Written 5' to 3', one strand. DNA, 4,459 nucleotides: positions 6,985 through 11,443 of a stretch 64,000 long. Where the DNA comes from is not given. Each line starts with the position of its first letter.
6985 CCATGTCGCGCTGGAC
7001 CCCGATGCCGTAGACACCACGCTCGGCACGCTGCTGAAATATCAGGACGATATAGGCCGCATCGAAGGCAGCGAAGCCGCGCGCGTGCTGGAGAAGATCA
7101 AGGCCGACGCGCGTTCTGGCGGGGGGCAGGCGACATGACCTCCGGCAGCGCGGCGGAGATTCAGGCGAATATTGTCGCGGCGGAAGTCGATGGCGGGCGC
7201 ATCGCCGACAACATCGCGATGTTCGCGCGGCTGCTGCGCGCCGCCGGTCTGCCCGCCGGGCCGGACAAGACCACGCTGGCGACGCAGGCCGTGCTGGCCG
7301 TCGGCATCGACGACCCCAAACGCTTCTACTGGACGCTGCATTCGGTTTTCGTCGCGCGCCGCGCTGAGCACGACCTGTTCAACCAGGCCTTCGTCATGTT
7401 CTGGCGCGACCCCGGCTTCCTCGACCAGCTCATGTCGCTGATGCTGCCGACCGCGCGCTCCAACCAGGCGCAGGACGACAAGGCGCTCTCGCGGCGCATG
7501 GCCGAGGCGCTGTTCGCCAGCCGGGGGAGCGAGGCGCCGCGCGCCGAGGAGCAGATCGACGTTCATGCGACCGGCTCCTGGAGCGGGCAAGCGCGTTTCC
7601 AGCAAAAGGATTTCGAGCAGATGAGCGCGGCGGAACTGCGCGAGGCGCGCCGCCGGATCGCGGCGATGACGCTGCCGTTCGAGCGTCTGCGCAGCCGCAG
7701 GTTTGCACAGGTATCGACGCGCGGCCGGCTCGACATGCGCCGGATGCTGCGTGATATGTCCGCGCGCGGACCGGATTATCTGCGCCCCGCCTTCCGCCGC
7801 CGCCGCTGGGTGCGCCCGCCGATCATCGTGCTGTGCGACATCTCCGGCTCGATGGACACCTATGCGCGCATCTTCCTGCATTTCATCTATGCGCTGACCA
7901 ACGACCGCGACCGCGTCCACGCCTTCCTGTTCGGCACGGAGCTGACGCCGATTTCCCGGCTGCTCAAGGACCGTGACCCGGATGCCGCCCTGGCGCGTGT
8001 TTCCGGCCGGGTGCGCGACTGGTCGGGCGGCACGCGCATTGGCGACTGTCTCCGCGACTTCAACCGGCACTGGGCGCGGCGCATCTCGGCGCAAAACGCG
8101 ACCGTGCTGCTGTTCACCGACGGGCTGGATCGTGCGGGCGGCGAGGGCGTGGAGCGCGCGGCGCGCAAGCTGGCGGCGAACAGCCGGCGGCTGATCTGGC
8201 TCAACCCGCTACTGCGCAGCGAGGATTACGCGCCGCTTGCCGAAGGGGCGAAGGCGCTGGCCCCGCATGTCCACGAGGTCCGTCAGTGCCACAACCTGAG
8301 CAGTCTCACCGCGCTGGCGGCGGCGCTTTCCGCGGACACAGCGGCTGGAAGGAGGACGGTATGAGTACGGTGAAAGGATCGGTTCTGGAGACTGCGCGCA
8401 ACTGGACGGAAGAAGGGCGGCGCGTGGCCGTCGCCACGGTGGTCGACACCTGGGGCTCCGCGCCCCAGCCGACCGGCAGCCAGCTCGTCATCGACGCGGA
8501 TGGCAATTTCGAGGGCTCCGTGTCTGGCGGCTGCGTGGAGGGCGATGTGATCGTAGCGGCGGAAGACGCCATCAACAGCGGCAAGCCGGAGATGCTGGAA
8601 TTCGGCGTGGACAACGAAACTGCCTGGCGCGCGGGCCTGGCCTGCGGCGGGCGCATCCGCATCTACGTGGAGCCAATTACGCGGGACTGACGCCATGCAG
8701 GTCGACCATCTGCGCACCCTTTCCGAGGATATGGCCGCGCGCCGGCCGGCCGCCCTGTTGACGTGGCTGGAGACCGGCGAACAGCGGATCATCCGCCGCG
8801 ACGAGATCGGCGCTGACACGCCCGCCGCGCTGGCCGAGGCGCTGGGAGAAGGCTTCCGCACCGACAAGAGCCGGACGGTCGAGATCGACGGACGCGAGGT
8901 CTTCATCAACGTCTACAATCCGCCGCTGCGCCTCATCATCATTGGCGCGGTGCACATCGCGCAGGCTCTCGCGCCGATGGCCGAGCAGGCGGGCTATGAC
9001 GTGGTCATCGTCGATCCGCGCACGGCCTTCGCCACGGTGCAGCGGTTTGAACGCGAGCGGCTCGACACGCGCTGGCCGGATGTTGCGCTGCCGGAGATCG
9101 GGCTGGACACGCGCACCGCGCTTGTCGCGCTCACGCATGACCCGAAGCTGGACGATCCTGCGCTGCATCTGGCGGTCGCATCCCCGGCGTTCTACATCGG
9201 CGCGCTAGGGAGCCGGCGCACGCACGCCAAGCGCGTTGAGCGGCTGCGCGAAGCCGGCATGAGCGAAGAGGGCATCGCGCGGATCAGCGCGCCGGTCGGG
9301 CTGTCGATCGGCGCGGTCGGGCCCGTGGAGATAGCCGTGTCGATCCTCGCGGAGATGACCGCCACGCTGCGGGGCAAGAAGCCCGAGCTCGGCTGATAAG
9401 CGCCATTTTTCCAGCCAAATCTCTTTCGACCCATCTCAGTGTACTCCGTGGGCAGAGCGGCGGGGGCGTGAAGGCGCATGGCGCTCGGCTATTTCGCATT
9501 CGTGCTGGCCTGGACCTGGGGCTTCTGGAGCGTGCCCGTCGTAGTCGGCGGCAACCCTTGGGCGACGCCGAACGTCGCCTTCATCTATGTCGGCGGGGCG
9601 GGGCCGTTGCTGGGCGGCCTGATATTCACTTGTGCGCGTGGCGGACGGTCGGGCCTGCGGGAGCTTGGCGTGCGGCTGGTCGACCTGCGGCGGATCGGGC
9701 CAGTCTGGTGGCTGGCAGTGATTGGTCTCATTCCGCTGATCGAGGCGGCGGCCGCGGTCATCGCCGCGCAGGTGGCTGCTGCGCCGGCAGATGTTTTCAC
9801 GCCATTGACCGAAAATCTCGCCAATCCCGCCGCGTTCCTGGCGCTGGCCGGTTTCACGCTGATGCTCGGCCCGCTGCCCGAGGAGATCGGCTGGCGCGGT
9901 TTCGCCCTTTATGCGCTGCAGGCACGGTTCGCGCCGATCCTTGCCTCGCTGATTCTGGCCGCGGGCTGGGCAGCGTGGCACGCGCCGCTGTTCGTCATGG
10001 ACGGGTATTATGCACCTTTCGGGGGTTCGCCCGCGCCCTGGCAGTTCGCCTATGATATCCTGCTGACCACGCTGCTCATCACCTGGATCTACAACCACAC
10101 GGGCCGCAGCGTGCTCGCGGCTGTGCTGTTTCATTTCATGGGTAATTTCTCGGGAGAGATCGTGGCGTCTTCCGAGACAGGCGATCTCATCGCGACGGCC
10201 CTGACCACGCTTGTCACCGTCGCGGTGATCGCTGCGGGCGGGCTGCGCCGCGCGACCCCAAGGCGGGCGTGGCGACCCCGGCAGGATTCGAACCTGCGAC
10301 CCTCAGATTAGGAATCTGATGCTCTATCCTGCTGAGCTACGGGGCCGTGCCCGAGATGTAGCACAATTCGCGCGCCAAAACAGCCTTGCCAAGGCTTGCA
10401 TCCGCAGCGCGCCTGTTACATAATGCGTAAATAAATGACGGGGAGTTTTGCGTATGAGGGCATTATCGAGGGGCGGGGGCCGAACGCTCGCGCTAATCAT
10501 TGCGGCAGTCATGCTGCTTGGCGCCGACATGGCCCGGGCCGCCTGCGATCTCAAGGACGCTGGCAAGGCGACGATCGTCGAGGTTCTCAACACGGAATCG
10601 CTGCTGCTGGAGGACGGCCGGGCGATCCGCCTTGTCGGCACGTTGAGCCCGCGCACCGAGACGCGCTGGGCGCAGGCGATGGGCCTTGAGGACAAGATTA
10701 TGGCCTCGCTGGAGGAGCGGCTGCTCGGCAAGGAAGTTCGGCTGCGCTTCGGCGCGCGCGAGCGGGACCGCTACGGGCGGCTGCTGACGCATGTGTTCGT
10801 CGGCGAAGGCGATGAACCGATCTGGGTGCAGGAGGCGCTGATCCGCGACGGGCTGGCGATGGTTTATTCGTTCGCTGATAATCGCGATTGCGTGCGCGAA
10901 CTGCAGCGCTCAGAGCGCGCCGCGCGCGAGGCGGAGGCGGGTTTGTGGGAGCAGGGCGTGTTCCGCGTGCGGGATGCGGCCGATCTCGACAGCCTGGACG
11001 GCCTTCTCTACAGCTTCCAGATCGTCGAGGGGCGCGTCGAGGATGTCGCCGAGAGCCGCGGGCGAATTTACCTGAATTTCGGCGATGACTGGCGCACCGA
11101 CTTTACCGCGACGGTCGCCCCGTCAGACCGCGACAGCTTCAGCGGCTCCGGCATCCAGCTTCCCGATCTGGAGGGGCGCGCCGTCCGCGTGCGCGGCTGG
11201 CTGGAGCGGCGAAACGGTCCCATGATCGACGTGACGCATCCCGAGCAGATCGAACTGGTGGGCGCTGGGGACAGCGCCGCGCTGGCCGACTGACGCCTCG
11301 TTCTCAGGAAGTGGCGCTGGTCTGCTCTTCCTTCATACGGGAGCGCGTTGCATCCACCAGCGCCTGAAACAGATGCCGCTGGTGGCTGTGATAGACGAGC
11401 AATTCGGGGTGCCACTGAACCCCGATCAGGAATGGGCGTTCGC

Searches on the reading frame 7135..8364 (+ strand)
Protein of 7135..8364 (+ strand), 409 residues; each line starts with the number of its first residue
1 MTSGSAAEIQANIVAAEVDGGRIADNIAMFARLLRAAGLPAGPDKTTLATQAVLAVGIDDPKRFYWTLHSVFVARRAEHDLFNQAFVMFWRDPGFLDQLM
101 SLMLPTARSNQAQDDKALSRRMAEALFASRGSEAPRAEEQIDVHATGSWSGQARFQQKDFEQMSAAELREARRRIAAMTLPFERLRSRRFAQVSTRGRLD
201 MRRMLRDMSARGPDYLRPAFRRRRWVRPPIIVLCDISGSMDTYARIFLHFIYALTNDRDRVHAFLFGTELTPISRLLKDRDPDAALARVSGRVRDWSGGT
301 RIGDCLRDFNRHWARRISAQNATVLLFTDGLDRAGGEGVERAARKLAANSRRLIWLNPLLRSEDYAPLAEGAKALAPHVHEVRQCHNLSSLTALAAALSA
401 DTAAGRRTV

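Call 79: search_protein_families(library=pfam, proteins=[window:7135-8364:+], max_evalue=0.00001)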
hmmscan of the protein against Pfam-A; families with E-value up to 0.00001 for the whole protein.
window:7135-8364:+ (409 aa): 1 family
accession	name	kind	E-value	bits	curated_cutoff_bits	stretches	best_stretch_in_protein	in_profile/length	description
PF05762.20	VWA_CoxE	-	3.7e-56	190.5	26.4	1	172-391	2-222/222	VWA domain containing CoxE-like protein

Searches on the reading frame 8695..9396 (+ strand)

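Call 79: search_protein_families(library=pfam, proteins=[window:8695-9396:+], max_evalue=0.00001)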
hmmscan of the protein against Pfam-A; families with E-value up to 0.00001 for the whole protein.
window:8695-9396:+ (233 aa): 1 family
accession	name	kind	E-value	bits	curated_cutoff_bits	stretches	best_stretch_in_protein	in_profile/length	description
PF13478.12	XdhC_C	-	2.2e-42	145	29.7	1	80-221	1-125/125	XdhC Rossmann domain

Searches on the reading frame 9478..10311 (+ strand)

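Call 79: search_protein_families(library=pfam, proteins=[window:9478-10311:+], max_evalue=0.00001)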
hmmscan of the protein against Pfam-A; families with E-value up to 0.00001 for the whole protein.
window:9478-10311:+ (277 aa): 1 family
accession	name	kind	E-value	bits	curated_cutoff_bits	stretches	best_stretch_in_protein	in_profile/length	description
PF02517.21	Rce1-like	-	7.1e-14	52.3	22.4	1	119-224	3-92/93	Type II CAAX prenyl endopeptidase Rce1-like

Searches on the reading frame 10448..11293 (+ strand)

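Call 79: search_protein_families(library=pfam, proteins=[window:10448-11293:+], max_evalue=0.00001)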
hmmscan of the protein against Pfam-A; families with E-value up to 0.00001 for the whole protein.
window:10448-11293:+ (281 aa): 1 family
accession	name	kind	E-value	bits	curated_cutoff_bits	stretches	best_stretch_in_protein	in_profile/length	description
PF00565.23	SNase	-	4.9e-13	49.9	21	1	60-169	2-107/107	Staphylococcal nuclease homologue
